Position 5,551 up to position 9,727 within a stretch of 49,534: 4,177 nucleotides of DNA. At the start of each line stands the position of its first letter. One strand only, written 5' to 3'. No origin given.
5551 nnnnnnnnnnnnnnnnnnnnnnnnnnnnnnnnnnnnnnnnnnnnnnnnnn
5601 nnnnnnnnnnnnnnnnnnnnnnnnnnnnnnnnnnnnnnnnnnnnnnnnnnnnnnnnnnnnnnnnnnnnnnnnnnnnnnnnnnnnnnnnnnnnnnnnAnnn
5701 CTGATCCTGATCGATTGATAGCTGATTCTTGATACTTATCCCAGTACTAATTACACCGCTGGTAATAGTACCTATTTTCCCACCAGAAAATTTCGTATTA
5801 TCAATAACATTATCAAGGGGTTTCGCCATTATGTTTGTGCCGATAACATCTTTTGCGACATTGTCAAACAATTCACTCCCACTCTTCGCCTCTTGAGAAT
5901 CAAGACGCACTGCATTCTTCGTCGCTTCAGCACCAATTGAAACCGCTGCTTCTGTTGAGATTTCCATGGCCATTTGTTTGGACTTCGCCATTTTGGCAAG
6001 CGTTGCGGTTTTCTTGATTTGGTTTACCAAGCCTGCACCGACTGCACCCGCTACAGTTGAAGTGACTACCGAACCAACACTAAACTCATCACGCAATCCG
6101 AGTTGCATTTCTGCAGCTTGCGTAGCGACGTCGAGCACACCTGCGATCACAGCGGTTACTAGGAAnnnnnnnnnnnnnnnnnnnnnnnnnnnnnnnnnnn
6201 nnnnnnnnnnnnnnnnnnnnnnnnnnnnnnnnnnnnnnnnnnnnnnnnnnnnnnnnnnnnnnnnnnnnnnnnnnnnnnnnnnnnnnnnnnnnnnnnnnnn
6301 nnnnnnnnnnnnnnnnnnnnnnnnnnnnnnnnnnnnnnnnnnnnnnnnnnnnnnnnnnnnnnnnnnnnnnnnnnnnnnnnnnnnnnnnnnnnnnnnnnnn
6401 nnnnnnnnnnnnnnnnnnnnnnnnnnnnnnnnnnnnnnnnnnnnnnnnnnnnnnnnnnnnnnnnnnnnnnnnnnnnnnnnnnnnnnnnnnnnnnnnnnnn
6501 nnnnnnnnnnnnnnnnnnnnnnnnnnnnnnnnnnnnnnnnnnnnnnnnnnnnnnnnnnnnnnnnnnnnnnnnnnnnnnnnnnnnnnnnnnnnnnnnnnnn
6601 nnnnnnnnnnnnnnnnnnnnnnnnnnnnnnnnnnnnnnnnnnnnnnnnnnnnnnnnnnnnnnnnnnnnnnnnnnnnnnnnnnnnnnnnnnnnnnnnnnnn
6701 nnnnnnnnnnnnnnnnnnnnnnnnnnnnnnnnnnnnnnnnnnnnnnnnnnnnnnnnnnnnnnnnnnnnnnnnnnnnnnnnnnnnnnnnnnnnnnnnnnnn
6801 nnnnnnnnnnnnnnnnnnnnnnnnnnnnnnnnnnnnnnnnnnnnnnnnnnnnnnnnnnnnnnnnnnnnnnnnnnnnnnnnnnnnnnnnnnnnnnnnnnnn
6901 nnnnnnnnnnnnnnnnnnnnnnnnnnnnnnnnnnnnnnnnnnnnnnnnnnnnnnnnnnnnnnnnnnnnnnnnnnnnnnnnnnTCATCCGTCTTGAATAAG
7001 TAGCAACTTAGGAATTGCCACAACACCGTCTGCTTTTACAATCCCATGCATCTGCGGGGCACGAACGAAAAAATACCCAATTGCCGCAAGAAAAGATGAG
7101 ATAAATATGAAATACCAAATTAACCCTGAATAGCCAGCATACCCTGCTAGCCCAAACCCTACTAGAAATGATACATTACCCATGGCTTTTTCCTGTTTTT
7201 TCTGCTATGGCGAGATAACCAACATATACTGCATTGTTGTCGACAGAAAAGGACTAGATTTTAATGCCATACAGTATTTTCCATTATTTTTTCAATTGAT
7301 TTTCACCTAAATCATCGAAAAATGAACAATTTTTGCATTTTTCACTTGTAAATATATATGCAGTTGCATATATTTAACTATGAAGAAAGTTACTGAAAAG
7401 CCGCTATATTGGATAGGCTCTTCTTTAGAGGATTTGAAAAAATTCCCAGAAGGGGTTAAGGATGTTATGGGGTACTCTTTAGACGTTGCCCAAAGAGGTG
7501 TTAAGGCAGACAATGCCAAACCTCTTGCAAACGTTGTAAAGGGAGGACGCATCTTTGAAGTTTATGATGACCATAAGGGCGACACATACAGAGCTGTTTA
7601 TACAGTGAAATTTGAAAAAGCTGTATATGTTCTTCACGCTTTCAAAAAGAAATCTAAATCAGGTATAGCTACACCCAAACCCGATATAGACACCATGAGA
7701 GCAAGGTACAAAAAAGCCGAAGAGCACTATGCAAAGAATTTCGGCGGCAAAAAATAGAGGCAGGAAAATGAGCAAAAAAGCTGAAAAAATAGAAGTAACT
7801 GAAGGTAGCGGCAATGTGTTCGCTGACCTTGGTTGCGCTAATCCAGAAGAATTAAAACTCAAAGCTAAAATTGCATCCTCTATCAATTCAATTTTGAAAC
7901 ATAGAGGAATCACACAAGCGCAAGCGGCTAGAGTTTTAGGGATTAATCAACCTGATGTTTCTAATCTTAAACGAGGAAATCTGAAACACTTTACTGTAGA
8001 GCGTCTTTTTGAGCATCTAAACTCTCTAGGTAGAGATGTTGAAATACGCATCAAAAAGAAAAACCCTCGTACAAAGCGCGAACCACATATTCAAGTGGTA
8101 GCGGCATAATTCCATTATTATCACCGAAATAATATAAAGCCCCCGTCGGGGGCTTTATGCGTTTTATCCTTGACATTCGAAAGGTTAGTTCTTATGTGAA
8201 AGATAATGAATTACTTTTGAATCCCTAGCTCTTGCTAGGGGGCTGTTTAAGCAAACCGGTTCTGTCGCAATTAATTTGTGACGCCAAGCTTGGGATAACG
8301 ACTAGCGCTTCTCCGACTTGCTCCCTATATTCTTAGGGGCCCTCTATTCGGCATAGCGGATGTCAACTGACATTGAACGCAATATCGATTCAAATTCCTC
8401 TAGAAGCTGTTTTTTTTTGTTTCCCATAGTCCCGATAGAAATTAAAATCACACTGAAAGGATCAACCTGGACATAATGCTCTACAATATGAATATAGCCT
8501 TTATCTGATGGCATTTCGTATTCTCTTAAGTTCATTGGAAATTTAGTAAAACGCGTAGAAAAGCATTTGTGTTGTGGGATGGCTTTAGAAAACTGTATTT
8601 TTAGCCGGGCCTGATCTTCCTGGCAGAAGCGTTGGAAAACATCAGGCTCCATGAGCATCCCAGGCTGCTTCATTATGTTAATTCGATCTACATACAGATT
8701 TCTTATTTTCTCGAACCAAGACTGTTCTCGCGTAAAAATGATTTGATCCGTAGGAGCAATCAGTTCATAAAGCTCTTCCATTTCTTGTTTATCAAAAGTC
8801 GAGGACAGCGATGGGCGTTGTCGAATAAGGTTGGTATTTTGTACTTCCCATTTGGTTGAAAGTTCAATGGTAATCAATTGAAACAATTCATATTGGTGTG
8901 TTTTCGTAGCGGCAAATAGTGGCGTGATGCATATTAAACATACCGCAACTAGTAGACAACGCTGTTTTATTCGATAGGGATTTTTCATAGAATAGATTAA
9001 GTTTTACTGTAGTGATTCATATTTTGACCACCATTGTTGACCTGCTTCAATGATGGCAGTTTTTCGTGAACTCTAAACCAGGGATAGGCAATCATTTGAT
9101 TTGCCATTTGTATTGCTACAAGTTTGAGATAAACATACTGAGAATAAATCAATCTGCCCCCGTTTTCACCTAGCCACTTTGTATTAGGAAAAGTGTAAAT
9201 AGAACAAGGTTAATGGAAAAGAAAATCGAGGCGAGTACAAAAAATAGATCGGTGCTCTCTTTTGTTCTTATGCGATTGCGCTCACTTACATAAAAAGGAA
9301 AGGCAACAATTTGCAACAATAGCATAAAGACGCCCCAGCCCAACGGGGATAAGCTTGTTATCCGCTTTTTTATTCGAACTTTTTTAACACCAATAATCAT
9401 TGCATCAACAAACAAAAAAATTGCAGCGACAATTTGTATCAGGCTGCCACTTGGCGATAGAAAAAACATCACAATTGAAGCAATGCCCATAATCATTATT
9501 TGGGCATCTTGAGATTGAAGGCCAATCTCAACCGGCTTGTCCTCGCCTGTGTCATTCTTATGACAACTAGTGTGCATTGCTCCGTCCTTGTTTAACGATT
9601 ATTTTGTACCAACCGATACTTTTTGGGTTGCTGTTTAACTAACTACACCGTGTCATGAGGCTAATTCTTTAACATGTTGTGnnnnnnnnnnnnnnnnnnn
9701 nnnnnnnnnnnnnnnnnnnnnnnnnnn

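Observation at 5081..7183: Orphan RHS C-terminal toxin/immunity cassette with a displaced toxin-tail footprint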

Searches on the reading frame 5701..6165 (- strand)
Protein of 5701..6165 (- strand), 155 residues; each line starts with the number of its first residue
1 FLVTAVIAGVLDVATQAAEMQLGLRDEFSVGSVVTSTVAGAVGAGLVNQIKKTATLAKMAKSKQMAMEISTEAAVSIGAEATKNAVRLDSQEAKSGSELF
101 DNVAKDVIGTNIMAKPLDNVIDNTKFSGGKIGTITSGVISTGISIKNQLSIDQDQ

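Call 12: search_protein_families(library=pfam, proteins=[window:5701-6165:-], max_evalue=10)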
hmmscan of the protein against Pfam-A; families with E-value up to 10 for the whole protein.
seq(155 aa): 1 family
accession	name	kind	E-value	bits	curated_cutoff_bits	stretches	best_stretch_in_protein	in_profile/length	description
PF06325.19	PrmA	-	0.0049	16.9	22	1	58-141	181-264/296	Ribosomal protein L11 methyltransferase (PrmA)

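Call 14: find_homologous_proteins(query=window:5701-6165:-, max_evalue=0.01)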
Query seq(155 aa): 151 candidates shared short words with the query, none scored E <= 0.01.
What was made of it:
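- Tried and rejected: Word-index search with the 155-aa tip returned nothing, not even the window's own protein (call 14).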

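Call 23: search_protein_representatives(protein=window:5701-6165:-)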
Query: 155 residues. Proteins with E-value up to 0.001 (for the whole library): 5; up to 1e-10: 0; up to 1e-30: 0. The best 5 are listed.
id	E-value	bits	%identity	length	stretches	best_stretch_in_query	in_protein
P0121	1.2e-04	38.7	34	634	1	7-115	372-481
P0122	1.2e-04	38.6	45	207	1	1-64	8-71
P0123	3.0e-04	37.4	37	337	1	3-122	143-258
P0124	3.8e-04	37.0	38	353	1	3-83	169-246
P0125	5.4e-04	36.5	36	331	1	2-110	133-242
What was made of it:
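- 5701..6165 (-): 155-aa toxin tip. It has an N-terminal helical-hairpin module, a helical middle, and a small-residue zipper tail (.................). Five weak relatives among 1.84 billion representatives (call 23).
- Tried and rejected: The exhaustive HMMER scan (call 23) replaced it and gave only five weak hits.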

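Call 25: search_protein_families(library=pfam, proteins=[P0123, P0125, P0124, P0121, P0122], max_evalue=0.1)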
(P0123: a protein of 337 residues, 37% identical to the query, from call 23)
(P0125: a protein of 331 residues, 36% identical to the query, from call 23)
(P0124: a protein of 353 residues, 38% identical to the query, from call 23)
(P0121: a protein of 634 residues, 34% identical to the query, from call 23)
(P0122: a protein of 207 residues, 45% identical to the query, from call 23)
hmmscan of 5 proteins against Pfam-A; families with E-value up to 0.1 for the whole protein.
P0123 (337 aa): 0 families

P0125 (331 aa): 0 families

P0124 (353 aa): 0 families

P0121 (634 aa): 1 family
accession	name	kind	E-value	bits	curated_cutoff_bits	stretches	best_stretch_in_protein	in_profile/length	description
PF05593.20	RHS_repeat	-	0.00015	22.6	22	0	134-162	5-30/38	RHS Repeat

P0122 (207 aa): 0 families

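Call 36: search_solved_structures(query=A1, max_evalue=10)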
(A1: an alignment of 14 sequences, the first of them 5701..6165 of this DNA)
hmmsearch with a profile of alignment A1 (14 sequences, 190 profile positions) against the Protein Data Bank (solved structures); distinct sequences matched with E-value up to 10: 2.
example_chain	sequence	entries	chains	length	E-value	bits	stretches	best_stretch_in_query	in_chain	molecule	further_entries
1r57_A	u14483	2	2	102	1.4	12.2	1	77-117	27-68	conserved hypothetical protein | Acetyltransferase, GNAT family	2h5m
6xbw_M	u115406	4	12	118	6.3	10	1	118-185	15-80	V-type proton ATPase subunit G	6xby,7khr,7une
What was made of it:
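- Tried and rejected: The PDB profile search with A1 gave only noise (call 36).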

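Call 45: predict_structure(alignment_id=A1)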
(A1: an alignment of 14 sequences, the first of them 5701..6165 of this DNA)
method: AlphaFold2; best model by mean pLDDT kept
length: 155 residues; sequences in the alignment: 14
mean_pLDDT: 53.7   pTM: 0.37
mean pLDDT of the five models: 53.7, 50.2, 49.0, 49.0, 47.4
residues with pLDDT >= 90: 15; 70-90: 27; 50-70: 21; < 50: 92
segments of 3 or more residues with pLDDT < 50: 63-150, 152-155
pLDDT, mean of each block of 10 residues (from residue 1): 83 90 92 84 64 60 45 45 40 35 38 32 30 34 37 46
secondary structure, 60 per line:
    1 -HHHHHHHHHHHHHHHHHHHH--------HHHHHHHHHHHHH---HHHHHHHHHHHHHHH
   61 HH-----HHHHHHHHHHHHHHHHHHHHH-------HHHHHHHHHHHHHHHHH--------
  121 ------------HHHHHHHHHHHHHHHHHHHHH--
elements in order: H2-21 H30-42 H46-62 H68-88 H96-112 H133-153
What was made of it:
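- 5701..6165 (-): AF2 predicts an all-helical tip, with pLDDT 83-92 for residues 1-40 and a mean of 53.7 (call 45).
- On CDI alpha-helical ionophores: AF2 predicts six helices but with low confidence beyond residue ~45 (call 45).
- Closest known: CDI alpha-helical ionophore toxins, CdiA-CT. Different: Homology was not demonstrated, and the five-helix-bundle fold is not confidently predicted here (call 45).
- The tip is predicted all-helical with a confident N-terminal hairpin (call 45).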

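Call 71: fold_search(model_id=the predicted structure, library=pdb)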
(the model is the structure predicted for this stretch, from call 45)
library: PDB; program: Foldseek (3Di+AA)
matches with E <= 10: 2; with E <= 0.001: 0
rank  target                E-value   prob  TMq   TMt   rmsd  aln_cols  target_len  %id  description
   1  6f3t_F                3.8e+00  0.02  0.15  0.18  19.1       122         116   14  Crystal structure of the human TAF5-TAF6-TAF9 complex (released 2018-12-05)
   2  8ro2_M                7.7e+00  0.01  0.13  0.12  21.4       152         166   12  Integrative Structure of the human intron lariat Spliceosome (ILS'') (released 2024-09-18)
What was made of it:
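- On Tse5-CT pore-forming toxin family: The A1 profile search of PDB finds no Tse5 (call 36), and Foldseek finds nothing (call 71).
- Closest known: Pore-forming colicins with 3-4-TM immunity proteins. Different: No sequence or fold similarity was detected (calls 36, 71), and the delivery route differs.
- Tried and rejected: The AF2 model of the tip has mean pLDDT 53.7 (call 45), and Foldseek against PDB gave no match (call 71).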

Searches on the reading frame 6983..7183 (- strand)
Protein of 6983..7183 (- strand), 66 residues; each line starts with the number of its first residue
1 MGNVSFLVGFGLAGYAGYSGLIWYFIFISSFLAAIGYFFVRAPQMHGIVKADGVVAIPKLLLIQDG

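Call 6: search_protein_families(library=pfam, proteins=[window:6983-7183:-], max_evalue=0.01)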
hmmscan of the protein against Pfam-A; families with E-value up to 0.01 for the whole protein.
window:6983-7183:- (66 aa): 0 families

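Call 7: search_protein_families(library=ncbifam, proteins=[window:6983-7183:-], max_evalue=0.01)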
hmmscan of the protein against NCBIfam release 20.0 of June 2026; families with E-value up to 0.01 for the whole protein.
window:6983-7183:- (66 aa): 0 families

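Call 12: search_protein_families(library=pfam, proteins=[window:6983-7183:-], max_evalue=10)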
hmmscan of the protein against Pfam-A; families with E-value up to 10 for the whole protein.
window:6983-7183:- (66 aa): 0 families
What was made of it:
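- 6983..7183 (-): ORF66: small two-helix membrane ORF whose stop codon overlaps the first Rhs-derived codons. It marks the 5' breakpoint. No family match (calls 6, 7, 12).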

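Call 54: find_encoding_contigs(protein=window:6983-7183:-, flank=6000, max_places=6)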
Protein window:6983-7183:- (66 aa): 1 contig read that carries it; 1 place shown.
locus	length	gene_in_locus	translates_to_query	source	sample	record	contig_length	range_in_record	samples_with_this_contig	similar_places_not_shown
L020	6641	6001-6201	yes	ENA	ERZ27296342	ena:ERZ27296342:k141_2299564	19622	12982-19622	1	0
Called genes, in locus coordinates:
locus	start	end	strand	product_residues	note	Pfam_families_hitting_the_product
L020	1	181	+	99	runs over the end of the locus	-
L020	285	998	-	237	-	PF00072:Response_reg, PF04397:LytTR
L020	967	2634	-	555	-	PF07694:5TM-5TMR_LYT, PF06580:His_kinase, PF02518:HATPase_c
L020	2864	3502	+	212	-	PF27765:UCP032817-like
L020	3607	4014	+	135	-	-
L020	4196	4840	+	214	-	-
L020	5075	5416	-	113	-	PF13744:HTH_37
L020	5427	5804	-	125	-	PF05973:Gp49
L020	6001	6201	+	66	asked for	-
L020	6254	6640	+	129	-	?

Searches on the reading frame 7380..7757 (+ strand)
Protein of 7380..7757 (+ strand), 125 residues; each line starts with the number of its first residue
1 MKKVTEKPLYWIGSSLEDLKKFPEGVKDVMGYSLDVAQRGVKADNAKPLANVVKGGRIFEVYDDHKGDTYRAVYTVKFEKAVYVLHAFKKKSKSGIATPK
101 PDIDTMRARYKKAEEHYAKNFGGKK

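Call 6: search_protein_families(library=pfam, proteins=[window:7380-7757:+], max_evalue=0.01)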
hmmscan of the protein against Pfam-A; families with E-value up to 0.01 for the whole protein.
window:7380-7757:+ (125 aa): 1 family
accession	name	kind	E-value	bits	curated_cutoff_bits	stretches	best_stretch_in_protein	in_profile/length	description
PF05973.20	Gp49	-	6.5e-22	77.8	23.9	1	17-111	1-90/90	Phage derived protein Gp49-like (DUF891)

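Call 7: search_protein_families(library=ncbifam, proteins=[window:7380-7757:+], max_evalue=0.01)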
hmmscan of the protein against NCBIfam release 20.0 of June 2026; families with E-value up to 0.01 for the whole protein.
window:7380-7757:+ (125 aa): 0 families

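Call 13: search_protein_families(library=padloc, proteins=[window:7380-7757:+], max_evalue=0.01)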
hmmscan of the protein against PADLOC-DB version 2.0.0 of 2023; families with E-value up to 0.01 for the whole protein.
window:7380-7757:+ (125 aa): 0 families

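Call 55: find_encoding_contigs(protein=window:7380-7757:+, flank=6000, max_places=6)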
Protein window:7380-7757:+ (125 aa): 5 contigs read that carry it; 5 places shown.
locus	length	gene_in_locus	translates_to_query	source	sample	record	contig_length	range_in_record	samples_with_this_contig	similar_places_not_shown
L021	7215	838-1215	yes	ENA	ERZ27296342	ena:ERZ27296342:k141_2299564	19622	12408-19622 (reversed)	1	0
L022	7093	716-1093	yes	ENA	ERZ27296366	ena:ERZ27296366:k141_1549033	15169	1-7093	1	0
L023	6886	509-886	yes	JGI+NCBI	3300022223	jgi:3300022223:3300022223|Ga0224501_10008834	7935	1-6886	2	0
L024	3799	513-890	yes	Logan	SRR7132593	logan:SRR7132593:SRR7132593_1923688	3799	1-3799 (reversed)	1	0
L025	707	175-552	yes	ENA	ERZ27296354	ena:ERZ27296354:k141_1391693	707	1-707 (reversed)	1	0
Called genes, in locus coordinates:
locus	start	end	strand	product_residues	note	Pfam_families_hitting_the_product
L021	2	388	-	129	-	?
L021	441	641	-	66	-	-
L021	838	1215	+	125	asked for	PF05973:Gp49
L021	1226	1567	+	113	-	PF13744:HTH_37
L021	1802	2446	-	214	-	-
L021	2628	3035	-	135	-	-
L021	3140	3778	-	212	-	PF27765:UCP032817-like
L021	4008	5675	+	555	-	PF07694:5TM-5TMR_LYT, PF06580:His_kinase, PF02518:HATPase_c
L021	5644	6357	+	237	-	PF00072:Response_reg, PF04397:LytTR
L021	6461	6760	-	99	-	-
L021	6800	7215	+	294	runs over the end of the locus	-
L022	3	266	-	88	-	?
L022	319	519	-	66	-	-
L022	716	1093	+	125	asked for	PF05973:Gp49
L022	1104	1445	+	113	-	PF13744:HTH_37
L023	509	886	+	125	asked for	PF05973:Gp49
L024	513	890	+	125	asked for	PF05973:Gp49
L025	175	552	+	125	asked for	PF05973:Gp49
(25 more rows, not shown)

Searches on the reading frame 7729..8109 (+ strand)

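Call 6: search_protein_families(library=pfam, proteins=[window:7729-8109:+], max_evalue=0.01)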
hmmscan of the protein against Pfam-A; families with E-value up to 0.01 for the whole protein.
window:7729-8109:+ (126 aa): 3 families
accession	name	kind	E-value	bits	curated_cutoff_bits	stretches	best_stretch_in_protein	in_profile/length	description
PF13744.12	HTH_37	-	2.8e-26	91.6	27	1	30-109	1-80/80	Helix-turn-helix domain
PF01381.28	HTH_3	-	0.00011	22.5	23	1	55-101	4-49/55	Helix-turn-helix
PF13443.12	HTH_26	-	0.003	18.2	22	1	52-93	2-43/63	Cro/C1-type HTH DNA-binding domain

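Call 7: search_protein_families(library=ncbifam, proteins=[window:7729-8109:+], max_evalue=0.01)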
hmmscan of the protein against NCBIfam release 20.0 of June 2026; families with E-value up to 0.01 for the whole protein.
window:7729-8109:+ (126 aa): 1 family
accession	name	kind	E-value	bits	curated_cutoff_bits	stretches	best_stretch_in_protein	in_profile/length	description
NF007271.0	PRK09726.1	equivalog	0.0011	18.9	79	1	47-115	12-80/88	type II toxin-antitoxin system antitoxin HipB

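Call 13: search_protein_families(library=padloc, proteins=[window:7729-8109:+], max_evalue=0.01)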
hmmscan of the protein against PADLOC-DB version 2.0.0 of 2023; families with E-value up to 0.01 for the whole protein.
window:7729-8109:+ (126 aa): 3 families
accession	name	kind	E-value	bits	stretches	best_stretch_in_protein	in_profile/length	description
PDLC04760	PDC-M64C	-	0.0001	20.6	1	42-109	21-86/93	-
PDLC04762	PDC-M64C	-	0.00011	20.2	1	43-103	23-82/97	-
PDLC04758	PDC-M64B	-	0.00046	18.6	1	46-84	29-67/123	-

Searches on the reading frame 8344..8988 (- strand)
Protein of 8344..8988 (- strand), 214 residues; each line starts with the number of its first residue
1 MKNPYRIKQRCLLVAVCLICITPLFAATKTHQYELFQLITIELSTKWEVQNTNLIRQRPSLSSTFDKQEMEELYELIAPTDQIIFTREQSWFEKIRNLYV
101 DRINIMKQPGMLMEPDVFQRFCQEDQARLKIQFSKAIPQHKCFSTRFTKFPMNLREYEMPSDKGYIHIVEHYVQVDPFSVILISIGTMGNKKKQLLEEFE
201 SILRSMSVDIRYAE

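Call 12: search_protein_families(library=pfam, proteins=[window:8344-8988:-], max_evalue=10)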
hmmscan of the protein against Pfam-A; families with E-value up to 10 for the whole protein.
window:8344-8988:- (214 aa): 2 families
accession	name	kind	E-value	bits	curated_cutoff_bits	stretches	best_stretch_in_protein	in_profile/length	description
PF19105.5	DUF5792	-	0.061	14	26.8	1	104-156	48-99/159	Family of unknown function (DUF5792)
PF07515.17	TraI_2_C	-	0.16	12.5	27.3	1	103-155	28-80/126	Putative conjugal transfer nickase/helicase TraI C-term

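Call 13: search_protein_families(library=padloc, proteins=[window:8344-8988:-], max_evalue=0.01)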
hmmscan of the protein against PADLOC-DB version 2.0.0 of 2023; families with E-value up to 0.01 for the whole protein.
window:8344-8988:- (214 aa): 0 families

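Call 77: search_protein_families(library=ncbifam, proteins=[window:8344-8988:-], max_evalue=0.01)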
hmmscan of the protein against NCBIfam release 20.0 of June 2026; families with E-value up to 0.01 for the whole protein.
window:8344-8988:- (214 aa): 0 families

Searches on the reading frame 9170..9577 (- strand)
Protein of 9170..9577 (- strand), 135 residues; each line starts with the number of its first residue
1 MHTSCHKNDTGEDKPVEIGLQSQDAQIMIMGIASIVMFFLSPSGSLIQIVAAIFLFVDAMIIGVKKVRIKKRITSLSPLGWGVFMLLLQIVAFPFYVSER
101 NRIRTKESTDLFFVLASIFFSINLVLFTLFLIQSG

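Call 12: search_protein_families(library=pfam, proteins=[window:9170-9577:-], max_evalue=10)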
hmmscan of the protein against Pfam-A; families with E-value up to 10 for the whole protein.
window:9170-9577:- (135 aa): 3 families
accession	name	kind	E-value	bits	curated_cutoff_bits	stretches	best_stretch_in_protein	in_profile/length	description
PF10325.15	7TM_GPCR_Srz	-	0.0051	16.7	22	1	83-132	5-54/265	Serpentine type 7TM GPCR chemoreceptor Srz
PF10329.14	DUF2417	-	0.16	11.8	25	1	31-105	89-165/234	Region of unknown function (DUF2417)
PF22209.1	CPV_RdRP_N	-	0.26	11.1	27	1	75-125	93-143/248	CPV, RNA-directed RNA polymerase, N-terminal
